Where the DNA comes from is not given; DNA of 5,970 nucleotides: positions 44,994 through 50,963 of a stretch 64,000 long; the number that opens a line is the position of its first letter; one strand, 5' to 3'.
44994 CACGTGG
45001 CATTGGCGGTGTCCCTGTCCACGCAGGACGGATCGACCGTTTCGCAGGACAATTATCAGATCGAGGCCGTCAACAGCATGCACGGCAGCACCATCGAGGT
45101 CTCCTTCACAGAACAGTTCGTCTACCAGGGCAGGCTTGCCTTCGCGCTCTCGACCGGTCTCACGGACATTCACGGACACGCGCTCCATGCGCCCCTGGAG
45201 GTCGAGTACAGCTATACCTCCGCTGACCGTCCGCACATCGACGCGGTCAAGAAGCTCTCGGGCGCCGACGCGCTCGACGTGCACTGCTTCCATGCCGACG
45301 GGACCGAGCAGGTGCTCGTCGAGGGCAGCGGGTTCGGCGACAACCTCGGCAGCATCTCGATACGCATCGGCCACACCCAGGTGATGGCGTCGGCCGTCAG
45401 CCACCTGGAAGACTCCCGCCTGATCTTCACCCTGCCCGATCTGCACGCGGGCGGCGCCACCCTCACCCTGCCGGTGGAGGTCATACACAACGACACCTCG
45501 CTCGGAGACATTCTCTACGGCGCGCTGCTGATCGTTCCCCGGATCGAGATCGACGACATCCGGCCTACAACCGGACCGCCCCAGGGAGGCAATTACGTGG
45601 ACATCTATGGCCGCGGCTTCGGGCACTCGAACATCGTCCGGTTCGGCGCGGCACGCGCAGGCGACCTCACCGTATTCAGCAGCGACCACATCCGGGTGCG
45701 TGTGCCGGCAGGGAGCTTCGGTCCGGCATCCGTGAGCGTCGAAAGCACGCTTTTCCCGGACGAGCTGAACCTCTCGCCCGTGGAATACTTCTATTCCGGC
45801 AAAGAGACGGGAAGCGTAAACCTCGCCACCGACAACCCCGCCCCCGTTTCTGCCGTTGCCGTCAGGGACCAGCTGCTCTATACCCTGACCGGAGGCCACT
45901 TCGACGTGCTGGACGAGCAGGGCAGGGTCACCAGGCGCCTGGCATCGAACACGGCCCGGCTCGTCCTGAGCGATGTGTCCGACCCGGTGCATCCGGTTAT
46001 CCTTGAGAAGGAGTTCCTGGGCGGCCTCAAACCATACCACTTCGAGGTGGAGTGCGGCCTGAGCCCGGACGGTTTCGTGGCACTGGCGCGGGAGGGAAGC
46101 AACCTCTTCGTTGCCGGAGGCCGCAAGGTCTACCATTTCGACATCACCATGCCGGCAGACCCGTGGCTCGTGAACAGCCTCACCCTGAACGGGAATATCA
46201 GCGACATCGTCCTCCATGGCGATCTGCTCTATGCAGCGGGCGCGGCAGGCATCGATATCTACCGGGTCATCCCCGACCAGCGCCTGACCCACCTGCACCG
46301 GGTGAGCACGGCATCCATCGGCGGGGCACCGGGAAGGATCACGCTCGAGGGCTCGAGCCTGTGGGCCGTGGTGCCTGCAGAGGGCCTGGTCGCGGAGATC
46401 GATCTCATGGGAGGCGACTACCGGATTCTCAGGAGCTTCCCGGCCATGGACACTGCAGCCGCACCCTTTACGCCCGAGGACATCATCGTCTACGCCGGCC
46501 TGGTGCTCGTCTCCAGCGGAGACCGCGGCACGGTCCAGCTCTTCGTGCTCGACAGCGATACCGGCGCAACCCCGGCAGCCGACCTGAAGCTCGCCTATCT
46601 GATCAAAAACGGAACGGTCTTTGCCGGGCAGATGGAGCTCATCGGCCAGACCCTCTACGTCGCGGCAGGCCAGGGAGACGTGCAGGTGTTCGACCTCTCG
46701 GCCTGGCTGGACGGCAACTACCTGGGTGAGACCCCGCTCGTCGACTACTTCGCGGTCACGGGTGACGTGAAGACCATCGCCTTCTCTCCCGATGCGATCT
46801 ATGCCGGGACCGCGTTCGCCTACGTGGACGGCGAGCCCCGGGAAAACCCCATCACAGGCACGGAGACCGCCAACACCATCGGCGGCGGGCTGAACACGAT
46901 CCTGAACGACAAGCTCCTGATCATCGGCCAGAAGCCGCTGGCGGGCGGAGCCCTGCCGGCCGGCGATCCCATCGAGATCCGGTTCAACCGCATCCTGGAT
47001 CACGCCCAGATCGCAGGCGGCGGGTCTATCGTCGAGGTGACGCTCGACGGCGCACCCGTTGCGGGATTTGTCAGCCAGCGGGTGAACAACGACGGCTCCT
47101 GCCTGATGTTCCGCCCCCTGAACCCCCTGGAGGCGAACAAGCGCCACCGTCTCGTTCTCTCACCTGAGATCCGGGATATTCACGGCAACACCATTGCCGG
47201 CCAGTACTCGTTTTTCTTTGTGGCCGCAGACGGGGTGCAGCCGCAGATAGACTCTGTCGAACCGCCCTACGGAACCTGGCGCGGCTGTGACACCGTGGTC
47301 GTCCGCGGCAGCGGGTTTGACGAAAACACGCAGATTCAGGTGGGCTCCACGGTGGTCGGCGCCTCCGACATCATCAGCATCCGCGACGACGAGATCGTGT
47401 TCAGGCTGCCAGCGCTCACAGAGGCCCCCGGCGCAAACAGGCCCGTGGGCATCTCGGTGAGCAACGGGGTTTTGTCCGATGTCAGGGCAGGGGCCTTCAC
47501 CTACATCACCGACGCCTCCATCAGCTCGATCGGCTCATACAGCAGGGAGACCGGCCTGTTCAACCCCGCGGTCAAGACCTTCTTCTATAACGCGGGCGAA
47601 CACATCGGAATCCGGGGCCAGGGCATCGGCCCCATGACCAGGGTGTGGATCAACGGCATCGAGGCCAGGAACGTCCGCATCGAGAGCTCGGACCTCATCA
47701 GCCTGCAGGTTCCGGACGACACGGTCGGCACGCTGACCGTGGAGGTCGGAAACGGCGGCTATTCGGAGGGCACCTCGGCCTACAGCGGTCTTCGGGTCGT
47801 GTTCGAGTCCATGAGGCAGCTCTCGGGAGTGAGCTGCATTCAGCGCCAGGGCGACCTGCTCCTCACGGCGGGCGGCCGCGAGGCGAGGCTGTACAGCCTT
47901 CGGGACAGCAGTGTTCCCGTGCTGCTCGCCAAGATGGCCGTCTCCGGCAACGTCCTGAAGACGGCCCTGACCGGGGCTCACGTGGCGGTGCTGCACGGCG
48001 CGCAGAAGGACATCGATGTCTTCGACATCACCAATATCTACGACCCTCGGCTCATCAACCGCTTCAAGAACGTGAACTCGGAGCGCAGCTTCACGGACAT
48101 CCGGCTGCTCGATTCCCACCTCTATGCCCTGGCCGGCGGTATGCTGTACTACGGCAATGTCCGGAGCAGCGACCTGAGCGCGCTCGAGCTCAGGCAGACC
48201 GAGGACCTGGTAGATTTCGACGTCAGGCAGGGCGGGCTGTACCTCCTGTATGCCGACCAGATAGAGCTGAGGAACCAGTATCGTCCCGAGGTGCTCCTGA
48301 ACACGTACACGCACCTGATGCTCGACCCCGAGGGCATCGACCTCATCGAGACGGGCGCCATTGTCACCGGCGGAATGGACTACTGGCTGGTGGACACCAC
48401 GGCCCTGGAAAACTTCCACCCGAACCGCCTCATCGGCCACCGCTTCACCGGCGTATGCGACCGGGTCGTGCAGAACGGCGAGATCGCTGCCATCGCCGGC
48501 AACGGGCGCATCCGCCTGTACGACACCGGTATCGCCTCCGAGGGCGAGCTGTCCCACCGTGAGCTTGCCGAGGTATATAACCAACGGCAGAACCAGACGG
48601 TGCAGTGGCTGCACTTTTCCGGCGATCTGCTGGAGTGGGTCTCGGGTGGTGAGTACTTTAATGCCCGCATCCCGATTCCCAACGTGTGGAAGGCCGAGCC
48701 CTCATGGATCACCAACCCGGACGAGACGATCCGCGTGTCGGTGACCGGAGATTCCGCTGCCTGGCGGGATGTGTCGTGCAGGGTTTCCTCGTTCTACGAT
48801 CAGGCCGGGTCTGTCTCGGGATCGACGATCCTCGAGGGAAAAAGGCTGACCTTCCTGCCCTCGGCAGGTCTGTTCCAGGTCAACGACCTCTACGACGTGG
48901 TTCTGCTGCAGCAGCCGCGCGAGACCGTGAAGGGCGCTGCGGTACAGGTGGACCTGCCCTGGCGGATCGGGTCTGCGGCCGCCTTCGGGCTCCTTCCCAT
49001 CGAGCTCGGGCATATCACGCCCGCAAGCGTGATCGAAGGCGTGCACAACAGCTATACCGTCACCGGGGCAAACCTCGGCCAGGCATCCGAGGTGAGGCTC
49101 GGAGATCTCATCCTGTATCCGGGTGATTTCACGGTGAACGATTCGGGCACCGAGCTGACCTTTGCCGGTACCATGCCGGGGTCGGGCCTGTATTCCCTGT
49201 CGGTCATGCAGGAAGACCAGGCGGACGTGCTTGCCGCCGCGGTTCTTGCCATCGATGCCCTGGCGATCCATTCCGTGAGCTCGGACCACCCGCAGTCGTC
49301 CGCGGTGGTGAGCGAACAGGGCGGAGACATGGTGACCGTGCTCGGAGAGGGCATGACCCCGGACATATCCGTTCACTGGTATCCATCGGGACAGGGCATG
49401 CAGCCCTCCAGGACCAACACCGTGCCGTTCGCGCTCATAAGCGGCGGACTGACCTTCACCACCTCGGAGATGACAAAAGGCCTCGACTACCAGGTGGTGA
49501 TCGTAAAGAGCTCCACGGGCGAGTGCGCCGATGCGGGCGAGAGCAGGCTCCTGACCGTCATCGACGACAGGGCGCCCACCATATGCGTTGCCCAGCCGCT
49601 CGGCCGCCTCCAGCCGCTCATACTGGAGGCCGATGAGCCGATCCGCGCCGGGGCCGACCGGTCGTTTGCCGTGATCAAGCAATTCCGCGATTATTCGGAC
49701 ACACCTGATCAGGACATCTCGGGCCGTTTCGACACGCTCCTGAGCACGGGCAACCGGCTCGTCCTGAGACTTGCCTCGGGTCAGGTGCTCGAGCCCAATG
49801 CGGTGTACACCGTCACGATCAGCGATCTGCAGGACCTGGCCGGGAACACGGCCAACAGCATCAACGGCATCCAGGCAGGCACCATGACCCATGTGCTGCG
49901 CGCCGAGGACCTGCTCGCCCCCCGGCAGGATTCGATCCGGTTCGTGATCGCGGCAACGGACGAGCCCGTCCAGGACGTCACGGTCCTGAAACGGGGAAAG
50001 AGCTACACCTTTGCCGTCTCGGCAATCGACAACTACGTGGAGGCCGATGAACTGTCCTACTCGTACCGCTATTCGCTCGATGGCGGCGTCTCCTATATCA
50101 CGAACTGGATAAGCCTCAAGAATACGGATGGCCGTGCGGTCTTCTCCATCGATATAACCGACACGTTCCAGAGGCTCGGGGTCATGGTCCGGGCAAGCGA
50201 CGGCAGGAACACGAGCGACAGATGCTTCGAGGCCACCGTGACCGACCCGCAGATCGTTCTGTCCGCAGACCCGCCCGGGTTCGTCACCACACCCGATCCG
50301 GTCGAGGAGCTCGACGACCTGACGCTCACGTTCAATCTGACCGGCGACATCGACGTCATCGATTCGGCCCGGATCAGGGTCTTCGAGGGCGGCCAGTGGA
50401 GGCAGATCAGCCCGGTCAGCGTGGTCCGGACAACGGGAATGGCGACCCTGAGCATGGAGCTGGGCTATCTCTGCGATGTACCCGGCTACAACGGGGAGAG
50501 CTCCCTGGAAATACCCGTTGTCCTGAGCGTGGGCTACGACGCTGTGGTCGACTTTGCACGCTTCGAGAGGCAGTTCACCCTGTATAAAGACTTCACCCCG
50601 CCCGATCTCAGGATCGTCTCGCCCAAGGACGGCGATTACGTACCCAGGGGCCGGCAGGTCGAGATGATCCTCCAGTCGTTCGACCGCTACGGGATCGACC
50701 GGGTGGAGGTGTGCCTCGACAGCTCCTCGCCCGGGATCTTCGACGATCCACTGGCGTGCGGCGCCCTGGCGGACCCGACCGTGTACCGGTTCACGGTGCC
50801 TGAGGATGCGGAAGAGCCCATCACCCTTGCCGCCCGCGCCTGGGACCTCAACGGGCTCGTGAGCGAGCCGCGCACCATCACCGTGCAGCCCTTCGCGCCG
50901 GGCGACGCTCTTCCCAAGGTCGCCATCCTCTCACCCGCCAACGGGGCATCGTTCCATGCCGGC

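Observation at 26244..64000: Single giant ORF (>37.7 kb, >12,585 codons in view) missing from the ORF track; open to the window edge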

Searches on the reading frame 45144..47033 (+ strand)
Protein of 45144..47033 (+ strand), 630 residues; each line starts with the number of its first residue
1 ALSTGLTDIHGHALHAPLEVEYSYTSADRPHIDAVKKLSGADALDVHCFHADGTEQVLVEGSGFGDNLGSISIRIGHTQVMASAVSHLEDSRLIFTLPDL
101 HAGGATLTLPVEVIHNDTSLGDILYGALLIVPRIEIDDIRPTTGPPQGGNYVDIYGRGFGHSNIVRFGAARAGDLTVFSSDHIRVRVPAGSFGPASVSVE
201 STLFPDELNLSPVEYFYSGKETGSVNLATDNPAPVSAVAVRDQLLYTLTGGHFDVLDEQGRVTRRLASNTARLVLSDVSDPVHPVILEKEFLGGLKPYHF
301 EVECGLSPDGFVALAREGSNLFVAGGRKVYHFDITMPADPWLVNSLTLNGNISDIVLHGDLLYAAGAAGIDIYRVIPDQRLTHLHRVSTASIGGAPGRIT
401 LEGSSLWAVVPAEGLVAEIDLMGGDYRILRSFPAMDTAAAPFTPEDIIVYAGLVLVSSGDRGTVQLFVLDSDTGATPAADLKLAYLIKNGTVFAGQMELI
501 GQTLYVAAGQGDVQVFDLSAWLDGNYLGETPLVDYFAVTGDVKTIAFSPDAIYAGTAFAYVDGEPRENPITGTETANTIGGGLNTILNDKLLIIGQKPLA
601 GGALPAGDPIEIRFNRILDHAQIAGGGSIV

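Call 11: search_protein_families(library=pfam, proteins=[window:45144-47033:+], max_evalue=0.01)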
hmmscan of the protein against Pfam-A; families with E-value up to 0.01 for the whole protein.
window:45144-47033:+ (630 aa): 1 family
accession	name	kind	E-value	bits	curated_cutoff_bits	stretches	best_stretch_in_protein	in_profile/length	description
PF01833.30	TIG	-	4.4e-16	59.1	20.9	2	136-200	3-69/84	IPT/TIG domain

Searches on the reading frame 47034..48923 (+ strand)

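Call 11: search_protein_families(library=pfam, proteins=[window:47034-48923:+], max_evalue=0.01)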
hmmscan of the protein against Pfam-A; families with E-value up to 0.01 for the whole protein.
window:47034-48923:+ (630 aa): 2 families
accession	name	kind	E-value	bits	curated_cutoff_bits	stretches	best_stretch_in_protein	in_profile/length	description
PF01833.30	TIG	-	1.8e-14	53.9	20.9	2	70-150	1-77/84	IPT/TIG domain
PF13205.12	Big_5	-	0.00036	21.7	23.6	1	13-62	54-103/105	Bacterial Ig-like domain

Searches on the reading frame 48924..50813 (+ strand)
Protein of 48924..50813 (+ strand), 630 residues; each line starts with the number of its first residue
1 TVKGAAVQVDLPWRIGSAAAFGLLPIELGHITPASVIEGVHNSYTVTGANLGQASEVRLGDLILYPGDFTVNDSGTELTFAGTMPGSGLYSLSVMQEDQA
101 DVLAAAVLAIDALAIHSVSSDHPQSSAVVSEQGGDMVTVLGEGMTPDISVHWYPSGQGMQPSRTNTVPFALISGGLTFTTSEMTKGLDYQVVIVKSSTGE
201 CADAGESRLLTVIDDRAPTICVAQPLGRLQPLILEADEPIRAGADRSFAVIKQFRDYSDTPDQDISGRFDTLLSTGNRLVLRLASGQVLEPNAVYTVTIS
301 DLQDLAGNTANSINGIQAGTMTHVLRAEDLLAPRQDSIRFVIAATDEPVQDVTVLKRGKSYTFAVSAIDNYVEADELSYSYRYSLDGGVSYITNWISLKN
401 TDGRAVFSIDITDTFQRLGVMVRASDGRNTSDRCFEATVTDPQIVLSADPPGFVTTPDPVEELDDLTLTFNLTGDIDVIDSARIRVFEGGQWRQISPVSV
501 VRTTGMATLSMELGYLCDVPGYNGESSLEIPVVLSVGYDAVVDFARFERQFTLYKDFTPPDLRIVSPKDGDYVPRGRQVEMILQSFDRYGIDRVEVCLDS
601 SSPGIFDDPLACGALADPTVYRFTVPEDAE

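Call 11: search_protein_families(library=pfam, proteins=[window:48924-50813:+], max_evalue=0.01)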
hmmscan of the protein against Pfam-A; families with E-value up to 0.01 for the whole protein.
window:48924-50813:+ (630 aa): 2 families
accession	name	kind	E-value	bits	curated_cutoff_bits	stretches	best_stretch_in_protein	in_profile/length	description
PF13205.12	Big_5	-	0.00024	22.2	23.6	1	238-310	31-95/105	Bacterial Ig-like domain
PF17957.7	Big_7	-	0.0054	17.8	24.1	0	560-602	1-43/70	Bacterial Ig domain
